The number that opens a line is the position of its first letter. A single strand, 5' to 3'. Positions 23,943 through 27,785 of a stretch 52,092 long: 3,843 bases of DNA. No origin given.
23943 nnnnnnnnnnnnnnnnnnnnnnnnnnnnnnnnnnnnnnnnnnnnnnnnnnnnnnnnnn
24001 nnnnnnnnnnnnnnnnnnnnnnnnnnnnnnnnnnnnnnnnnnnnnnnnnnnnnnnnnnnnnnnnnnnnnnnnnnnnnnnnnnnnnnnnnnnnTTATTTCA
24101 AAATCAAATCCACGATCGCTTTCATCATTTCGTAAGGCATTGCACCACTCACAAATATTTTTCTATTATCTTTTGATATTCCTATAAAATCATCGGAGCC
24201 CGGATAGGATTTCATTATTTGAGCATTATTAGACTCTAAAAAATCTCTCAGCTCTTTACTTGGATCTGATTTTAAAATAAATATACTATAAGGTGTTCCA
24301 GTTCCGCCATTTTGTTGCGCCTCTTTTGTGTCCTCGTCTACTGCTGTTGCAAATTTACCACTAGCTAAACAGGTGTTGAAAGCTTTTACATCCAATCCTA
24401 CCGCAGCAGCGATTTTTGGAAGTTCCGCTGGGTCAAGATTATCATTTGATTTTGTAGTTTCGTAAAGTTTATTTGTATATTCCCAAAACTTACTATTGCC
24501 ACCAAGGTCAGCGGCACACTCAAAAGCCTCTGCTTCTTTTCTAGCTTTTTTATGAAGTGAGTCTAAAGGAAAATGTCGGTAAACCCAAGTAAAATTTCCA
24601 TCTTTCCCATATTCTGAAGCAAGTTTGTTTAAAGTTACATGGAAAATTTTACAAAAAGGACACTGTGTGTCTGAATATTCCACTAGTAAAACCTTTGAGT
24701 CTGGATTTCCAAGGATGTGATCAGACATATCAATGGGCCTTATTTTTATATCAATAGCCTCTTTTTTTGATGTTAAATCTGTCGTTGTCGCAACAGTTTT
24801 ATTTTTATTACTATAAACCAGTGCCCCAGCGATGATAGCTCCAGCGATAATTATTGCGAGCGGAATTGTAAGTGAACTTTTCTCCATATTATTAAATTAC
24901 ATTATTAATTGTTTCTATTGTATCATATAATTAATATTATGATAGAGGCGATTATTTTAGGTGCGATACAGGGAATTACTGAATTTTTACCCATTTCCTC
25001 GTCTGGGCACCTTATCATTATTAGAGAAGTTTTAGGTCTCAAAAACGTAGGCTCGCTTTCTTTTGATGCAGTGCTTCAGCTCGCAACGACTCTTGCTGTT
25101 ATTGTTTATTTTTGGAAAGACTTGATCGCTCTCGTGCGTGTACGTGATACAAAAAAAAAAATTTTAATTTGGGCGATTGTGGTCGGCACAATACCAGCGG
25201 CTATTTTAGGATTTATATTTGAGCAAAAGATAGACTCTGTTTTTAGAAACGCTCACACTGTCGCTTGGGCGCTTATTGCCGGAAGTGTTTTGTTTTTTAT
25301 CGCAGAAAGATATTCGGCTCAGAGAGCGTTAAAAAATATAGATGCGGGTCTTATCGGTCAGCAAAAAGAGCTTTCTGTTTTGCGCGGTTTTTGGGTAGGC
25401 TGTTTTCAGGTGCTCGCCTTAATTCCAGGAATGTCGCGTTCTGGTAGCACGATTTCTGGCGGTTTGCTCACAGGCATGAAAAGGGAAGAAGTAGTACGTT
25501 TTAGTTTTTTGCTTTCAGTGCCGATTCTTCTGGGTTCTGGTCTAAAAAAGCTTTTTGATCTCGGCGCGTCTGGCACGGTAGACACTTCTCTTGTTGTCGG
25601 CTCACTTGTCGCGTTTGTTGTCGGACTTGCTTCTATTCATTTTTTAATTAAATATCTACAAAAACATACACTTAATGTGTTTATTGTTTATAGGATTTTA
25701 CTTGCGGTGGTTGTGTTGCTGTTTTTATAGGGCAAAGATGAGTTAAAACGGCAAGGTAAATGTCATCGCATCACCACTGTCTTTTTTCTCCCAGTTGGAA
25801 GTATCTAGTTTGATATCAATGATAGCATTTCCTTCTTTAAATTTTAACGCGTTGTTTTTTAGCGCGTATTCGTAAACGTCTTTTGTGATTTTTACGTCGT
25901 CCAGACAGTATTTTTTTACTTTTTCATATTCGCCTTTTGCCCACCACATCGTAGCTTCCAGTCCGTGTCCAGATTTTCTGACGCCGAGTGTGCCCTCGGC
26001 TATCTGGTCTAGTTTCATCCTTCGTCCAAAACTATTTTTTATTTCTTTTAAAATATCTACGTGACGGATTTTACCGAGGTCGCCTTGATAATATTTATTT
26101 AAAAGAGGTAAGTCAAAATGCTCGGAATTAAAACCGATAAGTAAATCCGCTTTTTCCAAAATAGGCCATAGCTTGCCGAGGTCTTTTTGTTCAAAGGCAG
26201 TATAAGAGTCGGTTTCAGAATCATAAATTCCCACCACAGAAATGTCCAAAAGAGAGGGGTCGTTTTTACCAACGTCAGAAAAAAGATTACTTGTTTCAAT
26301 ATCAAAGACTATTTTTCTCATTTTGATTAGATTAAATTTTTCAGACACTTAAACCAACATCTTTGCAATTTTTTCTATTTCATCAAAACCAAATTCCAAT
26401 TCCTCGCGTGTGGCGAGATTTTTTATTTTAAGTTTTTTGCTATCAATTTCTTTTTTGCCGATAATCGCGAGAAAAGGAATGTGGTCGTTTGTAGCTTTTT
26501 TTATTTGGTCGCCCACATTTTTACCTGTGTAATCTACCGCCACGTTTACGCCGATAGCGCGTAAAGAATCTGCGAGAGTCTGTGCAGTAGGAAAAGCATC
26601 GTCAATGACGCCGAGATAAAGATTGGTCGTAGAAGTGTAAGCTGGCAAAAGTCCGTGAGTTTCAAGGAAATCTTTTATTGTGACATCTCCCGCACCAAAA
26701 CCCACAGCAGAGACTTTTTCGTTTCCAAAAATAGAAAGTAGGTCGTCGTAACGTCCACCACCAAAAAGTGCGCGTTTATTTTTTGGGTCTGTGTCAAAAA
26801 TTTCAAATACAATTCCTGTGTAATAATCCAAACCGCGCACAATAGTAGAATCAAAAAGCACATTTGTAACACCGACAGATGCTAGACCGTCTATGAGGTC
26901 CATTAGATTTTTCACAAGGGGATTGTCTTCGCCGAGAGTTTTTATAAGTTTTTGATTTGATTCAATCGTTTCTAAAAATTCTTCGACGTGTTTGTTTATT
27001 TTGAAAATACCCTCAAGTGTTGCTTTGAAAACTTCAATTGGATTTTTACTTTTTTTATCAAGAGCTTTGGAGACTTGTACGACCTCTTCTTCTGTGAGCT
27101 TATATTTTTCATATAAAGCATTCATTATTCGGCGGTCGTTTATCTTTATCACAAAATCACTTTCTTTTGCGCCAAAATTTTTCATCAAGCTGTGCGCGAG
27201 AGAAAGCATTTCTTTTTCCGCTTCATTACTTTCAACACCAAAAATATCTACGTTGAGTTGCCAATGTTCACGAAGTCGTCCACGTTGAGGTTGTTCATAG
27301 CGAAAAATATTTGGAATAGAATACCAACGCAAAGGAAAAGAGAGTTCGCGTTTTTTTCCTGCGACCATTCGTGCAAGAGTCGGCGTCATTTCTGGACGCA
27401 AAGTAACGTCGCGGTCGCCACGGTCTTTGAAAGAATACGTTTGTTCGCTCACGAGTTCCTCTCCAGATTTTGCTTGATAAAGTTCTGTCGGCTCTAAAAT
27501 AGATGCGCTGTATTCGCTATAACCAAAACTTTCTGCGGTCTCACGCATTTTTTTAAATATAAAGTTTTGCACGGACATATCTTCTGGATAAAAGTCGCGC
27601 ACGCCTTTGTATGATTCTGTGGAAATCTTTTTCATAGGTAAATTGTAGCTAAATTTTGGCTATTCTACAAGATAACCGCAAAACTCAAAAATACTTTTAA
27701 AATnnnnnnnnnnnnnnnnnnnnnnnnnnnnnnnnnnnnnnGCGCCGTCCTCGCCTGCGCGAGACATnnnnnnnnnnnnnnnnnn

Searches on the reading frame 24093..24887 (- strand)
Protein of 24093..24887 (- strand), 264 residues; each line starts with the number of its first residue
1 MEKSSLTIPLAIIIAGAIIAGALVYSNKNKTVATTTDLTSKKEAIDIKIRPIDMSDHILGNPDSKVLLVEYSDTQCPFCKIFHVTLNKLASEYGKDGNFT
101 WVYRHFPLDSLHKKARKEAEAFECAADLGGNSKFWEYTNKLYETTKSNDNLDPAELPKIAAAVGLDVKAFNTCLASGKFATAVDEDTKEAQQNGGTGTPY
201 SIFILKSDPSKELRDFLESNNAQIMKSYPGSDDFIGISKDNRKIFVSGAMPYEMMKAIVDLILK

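Call 8: search_protein_families(library=pfam, proteins=[window:24093-24887:-], max_evalue=0.01)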
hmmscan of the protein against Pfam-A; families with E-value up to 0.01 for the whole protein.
window:24093-24887:- (264 aa): 4 families
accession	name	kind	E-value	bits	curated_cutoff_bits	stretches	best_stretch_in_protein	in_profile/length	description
PF13462.12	Thioredoxin_4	-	3.5e-22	79.8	23.2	1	56-199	5-141/165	Thioredoxin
PF01323.26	DSBA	-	1.9e-16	60.9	25.6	1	68-201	2-170/191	DSBA-like thioredoxin domain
PF18400.7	Thioredoxin_12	-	3e-05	24.4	26.1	1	55-109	133-185/190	Thioredoxin-like domain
PF13098.12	Thioredoxin_2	-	0.0003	21.5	27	1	64-204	5-82/104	Thioredoxin-like domain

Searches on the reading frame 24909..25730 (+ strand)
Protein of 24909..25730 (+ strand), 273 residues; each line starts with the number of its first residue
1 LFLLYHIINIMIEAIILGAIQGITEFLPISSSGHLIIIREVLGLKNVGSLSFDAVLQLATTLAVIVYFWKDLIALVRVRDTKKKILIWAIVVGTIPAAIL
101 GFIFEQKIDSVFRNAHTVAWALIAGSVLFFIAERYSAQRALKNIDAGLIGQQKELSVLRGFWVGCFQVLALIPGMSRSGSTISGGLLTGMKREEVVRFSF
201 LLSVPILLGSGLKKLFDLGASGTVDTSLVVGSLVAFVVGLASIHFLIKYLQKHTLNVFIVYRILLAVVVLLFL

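Call 8: search_protein_families(library=pfam, proteins=[window:24909-25730:+], max_evalue=0.01)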
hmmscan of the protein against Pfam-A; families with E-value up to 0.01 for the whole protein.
window:24909-25730:+ (273 aa): 1 family
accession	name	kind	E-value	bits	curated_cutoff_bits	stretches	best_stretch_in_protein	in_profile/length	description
PF02673.24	BacA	-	5.7e-80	269.1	33.4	1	14-268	1-257/257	Bacitracin resistance protein BacA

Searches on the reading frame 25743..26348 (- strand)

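Call 8: search_protein_families(library=pfam, proteins=[window:25743-26348:-], max_evalue=0.01)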
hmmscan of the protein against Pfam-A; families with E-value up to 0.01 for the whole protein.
window:25743-26348:- (201 aa): 3 families
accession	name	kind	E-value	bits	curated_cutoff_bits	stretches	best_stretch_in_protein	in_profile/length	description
PF13482.12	RNase_H_2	-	9.1e-11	42.4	22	1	14-161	2-163/165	RNase_H superfamily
PF10108.15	DNA_pol_B_exo2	-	3.9e-06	27.1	24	0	94-155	103-166/213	Predicted 3'-5' exonuclease related to the exonuclease domain of PolB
PF01612.26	DNA_pol_A_exo1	-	3.5e-05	24.1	23.6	1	9-160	19-166/173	3'-5' exonuclease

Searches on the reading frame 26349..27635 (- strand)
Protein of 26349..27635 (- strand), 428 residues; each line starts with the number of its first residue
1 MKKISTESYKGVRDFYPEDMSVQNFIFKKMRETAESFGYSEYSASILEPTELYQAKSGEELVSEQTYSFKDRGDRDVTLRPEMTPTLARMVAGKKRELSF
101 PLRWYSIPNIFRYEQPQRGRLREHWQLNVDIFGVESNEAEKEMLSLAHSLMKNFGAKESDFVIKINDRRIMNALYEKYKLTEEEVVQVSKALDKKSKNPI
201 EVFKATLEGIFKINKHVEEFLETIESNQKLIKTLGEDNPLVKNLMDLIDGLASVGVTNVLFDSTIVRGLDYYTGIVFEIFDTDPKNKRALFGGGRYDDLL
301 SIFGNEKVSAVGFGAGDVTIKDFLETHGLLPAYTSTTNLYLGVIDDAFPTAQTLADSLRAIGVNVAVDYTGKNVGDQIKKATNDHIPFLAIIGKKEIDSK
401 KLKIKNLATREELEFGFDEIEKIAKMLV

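Call 8: search_protein_families(library=pfam, proteins=[window:26349-27635:-], max_evalue=0.01)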
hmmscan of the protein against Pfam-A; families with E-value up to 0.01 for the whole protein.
window:26349-27635:- (428 aa): 4 families
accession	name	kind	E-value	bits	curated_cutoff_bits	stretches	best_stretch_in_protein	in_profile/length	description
PF13393.11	tRNA-synt_His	-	5.1e-46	157.8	25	1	11-313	1-301/308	Histidyl-tRNA synthetase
PF03129.25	HGTP_anticodon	-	5.2e-14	52.6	21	1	346-423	13-90/94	Anticodon binding domain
PF00587.30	tRNA-synt_2b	-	5.8e-10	40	29.3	1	67-169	1-108/179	tRNA synthetase class II core domain (G, H, P, S and T)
PF09388.15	SpoOE-like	-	0.00036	20.9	23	1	168-194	9-35/42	Spo0E like sporulation regulatory protein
